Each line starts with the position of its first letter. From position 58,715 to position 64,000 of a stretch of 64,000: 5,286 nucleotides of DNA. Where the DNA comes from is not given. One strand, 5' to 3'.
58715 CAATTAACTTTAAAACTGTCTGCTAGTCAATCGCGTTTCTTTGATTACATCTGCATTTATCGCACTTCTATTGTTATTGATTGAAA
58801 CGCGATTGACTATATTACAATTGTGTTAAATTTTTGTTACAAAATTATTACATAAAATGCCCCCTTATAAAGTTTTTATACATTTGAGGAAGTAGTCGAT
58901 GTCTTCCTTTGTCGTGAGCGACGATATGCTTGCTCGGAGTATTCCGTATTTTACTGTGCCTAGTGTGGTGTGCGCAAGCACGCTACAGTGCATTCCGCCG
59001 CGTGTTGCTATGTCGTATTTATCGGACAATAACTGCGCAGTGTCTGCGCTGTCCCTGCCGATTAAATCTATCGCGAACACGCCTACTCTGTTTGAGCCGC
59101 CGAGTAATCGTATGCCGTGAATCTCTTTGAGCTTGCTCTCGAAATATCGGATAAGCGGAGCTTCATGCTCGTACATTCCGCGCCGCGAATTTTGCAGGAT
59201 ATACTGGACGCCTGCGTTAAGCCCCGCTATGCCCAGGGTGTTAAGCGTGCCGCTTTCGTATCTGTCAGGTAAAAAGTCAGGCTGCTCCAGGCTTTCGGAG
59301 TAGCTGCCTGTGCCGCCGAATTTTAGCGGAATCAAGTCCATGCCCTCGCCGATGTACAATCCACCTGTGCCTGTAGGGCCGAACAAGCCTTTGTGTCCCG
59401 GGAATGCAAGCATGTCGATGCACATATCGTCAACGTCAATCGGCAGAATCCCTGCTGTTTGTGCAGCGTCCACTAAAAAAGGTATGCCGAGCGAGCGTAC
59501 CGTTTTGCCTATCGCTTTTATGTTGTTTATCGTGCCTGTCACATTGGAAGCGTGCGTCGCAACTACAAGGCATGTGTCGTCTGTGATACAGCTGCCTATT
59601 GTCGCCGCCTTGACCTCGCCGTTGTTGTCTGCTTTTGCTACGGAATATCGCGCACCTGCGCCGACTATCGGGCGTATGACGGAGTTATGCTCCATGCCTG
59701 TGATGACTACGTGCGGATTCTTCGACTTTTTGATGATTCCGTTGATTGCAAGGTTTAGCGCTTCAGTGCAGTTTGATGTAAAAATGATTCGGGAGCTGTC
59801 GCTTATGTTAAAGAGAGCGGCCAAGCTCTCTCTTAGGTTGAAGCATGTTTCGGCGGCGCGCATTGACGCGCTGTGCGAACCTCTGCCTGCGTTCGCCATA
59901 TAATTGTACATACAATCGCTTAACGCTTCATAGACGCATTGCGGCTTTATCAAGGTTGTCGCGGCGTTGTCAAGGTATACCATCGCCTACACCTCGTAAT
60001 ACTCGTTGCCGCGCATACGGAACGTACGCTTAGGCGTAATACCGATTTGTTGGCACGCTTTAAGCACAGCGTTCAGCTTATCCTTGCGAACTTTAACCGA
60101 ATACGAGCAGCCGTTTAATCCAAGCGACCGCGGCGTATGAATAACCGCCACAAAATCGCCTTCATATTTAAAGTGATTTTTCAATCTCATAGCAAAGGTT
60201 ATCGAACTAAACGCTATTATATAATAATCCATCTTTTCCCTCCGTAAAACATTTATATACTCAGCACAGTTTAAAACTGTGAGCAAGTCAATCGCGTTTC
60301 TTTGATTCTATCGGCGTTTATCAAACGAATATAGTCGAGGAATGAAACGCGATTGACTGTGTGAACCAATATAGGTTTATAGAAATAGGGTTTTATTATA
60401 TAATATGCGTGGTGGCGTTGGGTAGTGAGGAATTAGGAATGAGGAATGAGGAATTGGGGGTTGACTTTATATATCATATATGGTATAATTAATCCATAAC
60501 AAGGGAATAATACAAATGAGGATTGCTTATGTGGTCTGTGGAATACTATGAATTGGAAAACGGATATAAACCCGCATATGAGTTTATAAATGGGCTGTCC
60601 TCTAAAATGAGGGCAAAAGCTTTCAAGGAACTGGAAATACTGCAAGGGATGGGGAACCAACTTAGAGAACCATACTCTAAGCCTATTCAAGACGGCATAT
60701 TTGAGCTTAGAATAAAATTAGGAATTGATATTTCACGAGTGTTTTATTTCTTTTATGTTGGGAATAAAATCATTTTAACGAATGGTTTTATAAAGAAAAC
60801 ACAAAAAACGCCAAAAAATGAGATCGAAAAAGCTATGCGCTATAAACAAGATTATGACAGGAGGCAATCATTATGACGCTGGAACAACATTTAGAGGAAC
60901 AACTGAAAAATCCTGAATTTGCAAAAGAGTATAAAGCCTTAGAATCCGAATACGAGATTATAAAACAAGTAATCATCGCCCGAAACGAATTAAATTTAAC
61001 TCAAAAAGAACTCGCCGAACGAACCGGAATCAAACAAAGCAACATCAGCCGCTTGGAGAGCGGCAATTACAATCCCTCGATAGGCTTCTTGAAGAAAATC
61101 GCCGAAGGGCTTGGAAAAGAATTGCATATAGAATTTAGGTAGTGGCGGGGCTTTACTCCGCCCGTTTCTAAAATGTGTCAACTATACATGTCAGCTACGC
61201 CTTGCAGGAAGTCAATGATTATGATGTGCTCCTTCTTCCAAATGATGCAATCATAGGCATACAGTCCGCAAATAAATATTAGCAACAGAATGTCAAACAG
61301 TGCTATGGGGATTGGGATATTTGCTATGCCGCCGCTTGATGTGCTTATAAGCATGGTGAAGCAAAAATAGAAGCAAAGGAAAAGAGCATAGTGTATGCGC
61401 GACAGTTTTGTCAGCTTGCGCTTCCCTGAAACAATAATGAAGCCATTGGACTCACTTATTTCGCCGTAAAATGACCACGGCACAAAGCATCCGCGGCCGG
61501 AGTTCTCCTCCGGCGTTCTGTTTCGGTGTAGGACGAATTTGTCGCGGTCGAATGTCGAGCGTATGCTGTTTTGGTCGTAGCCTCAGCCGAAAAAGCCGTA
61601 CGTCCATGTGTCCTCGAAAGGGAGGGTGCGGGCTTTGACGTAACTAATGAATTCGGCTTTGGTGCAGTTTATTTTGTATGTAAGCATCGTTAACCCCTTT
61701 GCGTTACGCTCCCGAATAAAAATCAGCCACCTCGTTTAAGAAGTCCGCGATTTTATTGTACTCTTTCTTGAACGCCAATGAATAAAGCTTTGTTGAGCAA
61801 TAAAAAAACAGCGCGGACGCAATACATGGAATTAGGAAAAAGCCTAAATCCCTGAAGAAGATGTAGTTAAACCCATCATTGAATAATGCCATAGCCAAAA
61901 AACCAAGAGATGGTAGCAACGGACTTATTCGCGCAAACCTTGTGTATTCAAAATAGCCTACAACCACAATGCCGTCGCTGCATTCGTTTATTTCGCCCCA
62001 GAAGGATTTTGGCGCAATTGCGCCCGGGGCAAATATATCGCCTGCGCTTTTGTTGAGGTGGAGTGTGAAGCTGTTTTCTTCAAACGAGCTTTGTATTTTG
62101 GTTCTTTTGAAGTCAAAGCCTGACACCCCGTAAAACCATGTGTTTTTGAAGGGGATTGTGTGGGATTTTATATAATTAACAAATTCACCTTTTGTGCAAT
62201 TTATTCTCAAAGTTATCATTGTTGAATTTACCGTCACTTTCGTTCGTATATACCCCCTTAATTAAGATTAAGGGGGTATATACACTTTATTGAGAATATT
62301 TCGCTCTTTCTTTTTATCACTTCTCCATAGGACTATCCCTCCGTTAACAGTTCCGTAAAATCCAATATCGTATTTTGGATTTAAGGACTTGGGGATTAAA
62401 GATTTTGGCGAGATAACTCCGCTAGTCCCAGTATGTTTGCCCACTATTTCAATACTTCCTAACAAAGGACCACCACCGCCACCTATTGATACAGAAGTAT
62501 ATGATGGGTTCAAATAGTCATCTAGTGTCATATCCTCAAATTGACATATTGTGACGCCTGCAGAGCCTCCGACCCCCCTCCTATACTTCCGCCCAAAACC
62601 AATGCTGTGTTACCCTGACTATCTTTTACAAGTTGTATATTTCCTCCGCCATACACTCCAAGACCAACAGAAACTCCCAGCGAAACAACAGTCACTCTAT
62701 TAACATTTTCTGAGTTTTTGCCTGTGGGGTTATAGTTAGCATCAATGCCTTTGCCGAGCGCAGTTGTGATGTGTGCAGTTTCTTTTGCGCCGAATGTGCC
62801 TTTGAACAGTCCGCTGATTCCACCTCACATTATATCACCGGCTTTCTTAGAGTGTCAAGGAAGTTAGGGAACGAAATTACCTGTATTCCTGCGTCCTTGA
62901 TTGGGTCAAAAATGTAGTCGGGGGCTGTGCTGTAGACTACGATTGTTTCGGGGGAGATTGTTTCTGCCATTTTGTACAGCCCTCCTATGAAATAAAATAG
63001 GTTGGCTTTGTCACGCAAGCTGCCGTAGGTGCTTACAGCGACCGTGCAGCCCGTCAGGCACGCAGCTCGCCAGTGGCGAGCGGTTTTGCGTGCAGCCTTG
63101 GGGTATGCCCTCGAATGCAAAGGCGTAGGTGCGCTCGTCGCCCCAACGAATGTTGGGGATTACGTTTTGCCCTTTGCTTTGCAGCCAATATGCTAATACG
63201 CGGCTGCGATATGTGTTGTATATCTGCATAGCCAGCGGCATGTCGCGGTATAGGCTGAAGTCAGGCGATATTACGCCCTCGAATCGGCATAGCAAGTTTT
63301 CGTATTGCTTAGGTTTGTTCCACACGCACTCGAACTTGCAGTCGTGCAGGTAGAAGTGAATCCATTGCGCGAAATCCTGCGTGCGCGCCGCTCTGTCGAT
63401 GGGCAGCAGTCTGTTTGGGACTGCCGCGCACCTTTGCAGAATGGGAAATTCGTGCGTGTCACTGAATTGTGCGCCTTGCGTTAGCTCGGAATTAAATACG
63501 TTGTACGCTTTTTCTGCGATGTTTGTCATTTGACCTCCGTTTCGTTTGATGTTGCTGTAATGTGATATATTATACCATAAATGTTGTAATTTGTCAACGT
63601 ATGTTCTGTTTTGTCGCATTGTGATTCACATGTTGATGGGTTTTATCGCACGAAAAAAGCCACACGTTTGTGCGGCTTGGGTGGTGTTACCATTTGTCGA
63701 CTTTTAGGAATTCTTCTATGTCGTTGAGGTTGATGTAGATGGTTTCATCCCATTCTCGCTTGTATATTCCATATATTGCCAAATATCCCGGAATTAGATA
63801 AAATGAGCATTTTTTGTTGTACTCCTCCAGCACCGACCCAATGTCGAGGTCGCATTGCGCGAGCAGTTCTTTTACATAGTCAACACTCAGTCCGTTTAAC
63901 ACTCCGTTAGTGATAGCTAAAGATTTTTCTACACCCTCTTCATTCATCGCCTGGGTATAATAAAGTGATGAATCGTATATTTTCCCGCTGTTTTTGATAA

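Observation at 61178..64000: Decaying accessory islet with three adjacent genes inactivated by three different lesion types, organised like an orphan toxin-module/immunity array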

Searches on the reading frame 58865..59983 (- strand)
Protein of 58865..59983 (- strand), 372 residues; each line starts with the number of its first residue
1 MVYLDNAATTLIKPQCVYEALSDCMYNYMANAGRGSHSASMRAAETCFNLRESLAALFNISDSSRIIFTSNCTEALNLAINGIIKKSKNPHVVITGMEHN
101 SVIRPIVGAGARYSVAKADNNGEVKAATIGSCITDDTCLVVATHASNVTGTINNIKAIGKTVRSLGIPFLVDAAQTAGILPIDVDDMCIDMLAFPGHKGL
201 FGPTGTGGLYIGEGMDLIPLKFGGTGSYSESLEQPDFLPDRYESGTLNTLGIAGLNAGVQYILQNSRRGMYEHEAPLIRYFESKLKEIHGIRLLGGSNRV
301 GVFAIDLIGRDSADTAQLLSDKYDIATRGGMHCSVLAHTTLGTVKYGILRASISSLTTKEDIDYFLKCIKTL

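Call 23: find_encoding_contigs(protein=window:58865-59983:-, flank=10000, max_places=10)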
Protein window:58865-59983:- (372 aa): 2 contigs read that carry it; 2 places shown.
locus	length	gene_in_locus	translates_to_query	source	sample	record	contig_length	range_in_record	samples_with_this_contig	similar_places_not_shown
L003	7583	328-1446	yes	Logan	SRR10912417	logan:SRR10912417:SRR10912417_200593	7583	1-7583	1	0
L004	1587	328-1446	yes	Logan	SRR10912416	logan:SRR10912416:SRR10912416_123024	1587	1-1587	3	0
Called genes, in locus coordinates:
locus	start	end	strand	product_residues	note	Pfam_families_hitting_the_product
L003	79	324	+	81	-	PF11823:Se_S_carrier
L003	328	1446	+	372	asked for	PF00266:Aminotran_5, PF01212:Beta_elim_lyase (weak), PF01041:DegT_DnrJ_EryC1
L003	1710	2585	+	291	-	PF19293:CdaA_N, PF02457:DAC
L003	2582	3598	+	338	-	PF07949:YbbR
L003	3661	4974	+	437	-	PF02878:PGM_PMM_I, PF02879:PGM_PMM_II, PF02880:PGM_PMM_III, PF00408:PGM_PMM_IV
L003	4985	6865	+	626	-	PF01204:Trehalase, PF17389:Bac_rhamnosid6H (faint), PF22422:MGH1-like_GH, PF03200:Glyco_hydro_63 (weak)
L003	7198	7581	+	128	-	?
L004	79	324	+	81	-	PF11823:Se_S_carrier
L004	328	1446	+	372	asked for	PF00266:Aminotran_5, PF01212:Beta_elim_lyase (weak), PF01041:DegT_DnrJ_EryC1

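Call 24: find_related_loci(query=window:58868-59983:-, collection=genome_contigs, flank=10000)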
Query window:58868-59983:- (372 aa) in genome_contigs; peptide patterns used: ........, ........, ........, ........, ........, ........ (x = any residue, [..] = any of these).
144 stretches matched a pattern; 48 encode a relative of the query (tblastn E <= 1e-3); 48 distinct loci.
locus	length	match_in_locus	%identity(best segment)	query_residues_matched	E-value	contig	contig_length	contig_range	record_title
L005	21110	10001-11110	55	1-372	2e-133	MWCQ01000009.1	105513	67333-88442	MAG: Firmicutes bacterium ADurb.Bin193 BWY15_contig000009, whole genome shotgun sequence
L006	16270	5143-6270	45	1-372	1e-96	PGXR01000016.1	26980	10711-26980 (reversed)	MAG: Spirochaetae bacterium HGW-Spirochaetae-7 08E140C01_z5_2013_Ig3399_v2_scaffold_1894, whole genome shotgun sequence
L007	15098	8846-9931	46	1-363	2e-95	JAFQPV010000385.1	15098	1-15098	MAG: Clostridia bacterium isolate RGIG2041 Goat_Colon-2__c765204, whole genome shotgun sequence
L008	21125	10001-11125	43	1-372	3e-95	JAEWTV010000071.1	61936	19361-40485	MAG: Bacillota bacterium isolate OH_SDB_158 k127_128581, whole genome shotgun sequence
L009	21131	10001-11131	42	1-372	1e-93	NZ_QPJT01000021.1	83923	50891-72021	Anaerobacterium chartisolvens strain DSM 27016 Ga0244570_121, whole genome shotgun sequence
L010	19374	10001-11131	42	1-372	2e-93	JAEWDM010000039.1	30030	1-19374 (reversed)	MAG: Bacillota bacterium isolate OH_PBB_98 k127_969237, whole genome shotgun sequence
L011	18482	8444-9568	44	1-372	4e-89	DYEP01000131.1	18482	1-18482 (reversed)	MAG TPA_asm: Symbiobacterium sp. isolate Tomsk_54_12 Tomsk_k141_34979, whole genome shotgun sequence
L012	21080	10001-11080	44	1-362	1e-88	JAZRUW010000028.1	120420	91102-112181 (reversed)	MAG: Clostridia bacterium isolate T1900045336_YK20190025.MAGScoT_cleanbin_000015 SGB_6602_k141_2930695, whole genome sho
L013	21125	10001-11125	44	1-370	1e-86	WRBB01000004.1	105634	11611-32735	MAG: Lachnospiraceae bacterium isolate Lab288P1bin6 Ga0131853_10000198, whole genome shotgun sequence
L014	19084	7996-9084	43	1-358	6e-85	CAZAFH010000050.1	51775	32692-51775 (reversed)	MAG TPA_asm: uncultured Singulisphaera sp. isolate SRP262948_co1_160 genome assembly, contig: NODE_627_length_51775_cov_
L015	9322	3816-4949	41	1-372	9e-83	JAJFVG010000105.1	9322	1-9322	MAG: Nitrospiraceae bacterium isolate bin.662 k141_3701666, whole genome shotgun sequence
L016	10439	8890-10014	40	1-372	2e-80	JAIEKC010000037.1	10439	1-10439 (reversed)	MAG: Acetatifactor sp. isolate SC0420_S14_11 SC0420_S14_11_contig_37, whole genome shotgun sequence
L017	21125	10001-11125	43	1-372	8e-88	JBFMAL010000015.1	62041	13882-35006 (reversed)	MAG: Bacillota bacterium isolate MAG137 MAG137_15, whole genome shotgun sequence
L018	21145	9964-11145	41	1-372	3e-78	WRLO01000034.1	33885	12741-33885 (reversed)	MAG: Candidatus Cloacimonadota bacterium isolate Th196P3bin22 Ga0099364_10001887, whole genome shotgun sequence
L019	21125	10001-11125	39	1-372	1e-76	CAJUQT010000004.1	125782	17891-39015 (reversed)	MAG TPA_asm: uncultured Acetatifactor sp. isolate MGBC163656 genome assembly, contig: MGBC163656.4, whole genome shotgun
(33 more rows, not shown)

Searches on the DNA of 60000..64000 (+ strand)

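Call 35: search_rna_families(source=window, start=60000, end=64000, threshold=evalue, max_evalue=5)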
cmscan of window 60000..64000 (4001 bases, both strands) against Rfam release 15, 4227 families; matches with E-value up to 5: 2.
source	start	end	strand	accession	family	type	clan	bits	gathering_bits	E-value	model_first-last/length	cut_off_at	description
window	62240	62297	+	RF00705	mir-202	Gene; miRNA;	-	17.8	51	2.2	1-76/76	no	mir-202 microRNA precursor family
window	62247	62281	-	RF00705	mir-202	Gene; miRNA;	-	16.9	51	4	20-57/76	no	mir-202 microRNA precursor family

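Call 93: search_dna_similar(query=window:60300-64000:+, collection=plasmids, mode=distant, max_rows=8)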
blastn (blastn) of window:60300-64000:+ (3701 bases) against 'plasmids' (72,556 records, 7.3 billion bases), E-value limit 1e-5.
Records with a match: 3; places in all: 3; records where one place covers at least 80% of the query: 0.
Best place of each record, by identity: 60-80% 3.
By first word of the organism name: Clostridium 3.
By predicted mobility (MOB-suite, as given by PLSDB): mobilizable 3.
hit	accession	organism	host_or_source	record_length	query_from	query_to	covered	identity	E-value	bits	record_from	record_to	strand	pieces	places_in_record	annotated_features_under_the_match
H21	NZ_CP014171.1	Clostridium tyrobutyricum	Cell culture,Freeze-dried stock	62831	304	837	14%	68.4%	5e-43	185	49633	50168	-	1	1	type II toxin-antitoxin system RelE/ParE family toxin | helix-turn-helix transcriptional regulator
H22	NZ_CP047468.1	Clostridium tyrobutyricum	Cow rumen,Cow rumen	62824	304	837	14%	68.4%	5e-43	185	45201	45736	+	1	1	type II toxin-antitoxin system RelE/ParE family toxin | helix-turn-helix transcriptional regulator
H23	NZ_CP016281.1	Clostridium tyrobutyricum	tissue sample,bovine rumen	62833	304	837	14%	68.4%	5e-43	185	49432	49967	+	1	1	type II toxin-antitoxin system RelE/ParE family toxin | helix-turn-helix transcriptional regulator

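Call 94: search_dna_similar(query=window:60300-64000:+, collection=phages, mode=distant, max_rows=8)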
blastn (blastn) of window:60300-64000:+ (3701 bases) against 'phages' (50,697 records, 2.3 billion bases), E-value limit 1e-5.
Records with a match: 1; places in all: 1; records where one place covers at least 80% of the query: 0.
Best place of each record, by identity: 60-80% 1.
By first word of the organism name: Bacteriophage 1.
By host as written in the record: - 1.
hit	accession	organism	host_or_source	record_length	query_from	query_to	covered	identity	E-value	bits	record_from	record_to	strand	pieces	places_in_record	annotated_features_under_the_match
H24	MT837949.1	Bacteriophage sp.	human fecal samples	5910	360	525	4%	75.9%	5e-24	120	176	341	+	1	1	record has no annotation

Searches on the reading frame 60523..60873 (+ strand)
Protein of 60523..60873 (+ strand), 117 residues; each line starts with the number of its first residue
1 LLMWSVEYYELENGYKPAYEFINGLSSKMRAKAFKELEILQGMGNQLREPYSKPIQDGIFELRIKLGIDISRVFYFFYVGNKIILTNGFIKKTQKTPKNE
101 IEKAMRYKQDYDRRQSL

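Call 6: search_protein_families(library=pfam, max_evalue=1, proteins=[window:60523-60873:+])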
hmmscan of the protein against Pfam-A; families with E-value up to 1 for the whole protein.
seq(117 aa): 2 families
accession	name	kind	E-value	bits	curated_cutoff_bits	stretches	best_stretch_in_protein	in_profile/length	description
PF05973.20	Gp49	-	9e-25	87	23.9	1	20-106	1-87/90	Phage derived protein Gp49-like (DUF891)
PF06260.17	DUF1024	-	0.19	12.5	27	1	30-76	35-74/82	Protein of unknown function (DUF1024)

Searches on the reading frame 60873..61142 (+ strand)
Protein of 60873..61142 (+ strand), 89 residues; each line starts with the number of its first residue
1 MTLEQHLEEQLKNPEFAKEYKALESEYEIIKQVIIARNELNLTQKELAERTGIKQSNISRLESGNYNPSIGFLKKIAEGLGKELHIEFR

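Call 6: search_protein_families(library=pfam, max_evalue=1, proteins=[window:60873-61139:+])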
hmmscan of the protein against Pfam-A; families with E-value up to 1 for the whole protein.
seq(89 aa): 21 families
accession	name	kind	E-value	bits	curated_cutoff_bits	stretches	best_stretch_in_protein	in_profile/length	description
PF01381.28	HTH_3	-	7.8e-17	61.5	23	1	36-84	4-52/55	Helix-turn-helix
PF12844.13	HTH_19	-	6.4e-12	45.6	30.2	1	36-81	7-52/64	Helix-turn-helix domain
PF13560.12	HTH_31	-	1.2e-09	38.7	27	1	37-81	10-55/64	Helix-turn-helix domain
PF13744.12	HTH_37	-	1.4e-07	31.7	27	1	26-87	16-78/80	Helix-turn-helix domain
PF13443.12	HTH_26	-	2.5e-06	28.1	22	1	39-80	8-50/63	Cro/C1-type HTH DNA-binding domain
PF13413.12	HTH_25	-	2.7e-05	24.3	24.6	1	36-67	5-36/62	Helix-turn-helix domain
PF04545.22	Sigma70_r4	-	4.1e-05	23.4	24.1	1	31-63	10-42/50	Sigma-70, region 4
PF12802.13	MarR_2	-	4.9e-05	23.9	27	1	35-61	14-40/61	MarR family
PF15731.11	MqsA_antitoxin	-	0.00063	20.3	30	1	17-74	58-115/131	Antitoxin component of bacterial toxin-antitoxin system, MqsA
PF22495.2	HTH_92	-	0.0014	18.3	27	1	36-65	3-32/45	RsaL-like HTH domain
PF13412.12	HTH_24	-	0.0037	17.2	21.9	1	42-60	18-36/48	Winged helix-turn-helix DNA-binding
PF08281.18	Sigma70_r4_2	-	0.0068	16.5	25.7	1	31-58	16-43/54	Sigma-70, region 4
PF05269.17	Phage_CII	-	0.01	16.5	21.3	1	41-75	23-56/91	Bacteriophage CII protein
PF17762.8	HTH_ParB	-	0.011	16.3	22.6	1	38-59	17-38/102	ParB HTH domain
PF13545.12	HTH_Crp_2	-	0.013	15.9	27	1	38-61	19-42/70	Crp-like helix-turn-helix domain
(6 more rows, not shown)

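Call 12: find_encoding_contigs(protein=window:60873-61142:+, flank=10000, max_places=10)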
Protein window:60873-61142:+ (89 aa): 2 contigs read that carry it; 2 places shown.
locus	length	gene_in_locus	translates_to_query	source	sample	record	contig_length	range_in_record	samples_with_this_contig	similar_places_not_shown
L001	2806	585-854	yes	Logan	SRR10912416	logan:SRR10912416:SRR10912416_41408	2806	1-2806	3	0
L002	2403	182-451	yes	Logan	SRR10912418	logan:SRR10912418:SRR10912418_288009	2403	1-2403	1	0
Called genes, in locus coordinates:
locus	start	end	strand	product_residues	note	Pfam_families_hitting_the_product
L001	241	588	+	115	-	PF05973:Gp49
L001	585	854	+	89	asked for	PF13413:HTH_25 (faint), PF13744:HTH_37, PF12844:HTH_19, PF13443:HTH_26 (weak), PF01381:HTH_3, PF13560:HTH_31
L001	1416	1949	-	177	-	-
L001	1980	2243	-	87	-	-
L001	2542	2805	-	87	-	?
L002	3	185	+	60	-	?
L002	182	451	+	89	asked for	PF13413:HTH_25 (faint), PF13744:HTH_37, PF12844:HTH_19, PF13443:HTH_26 (weak), PF01381:HTH_3, PF13560:HTH_31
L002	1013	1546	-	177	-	-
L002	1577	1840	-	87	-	-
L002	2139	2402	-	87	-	?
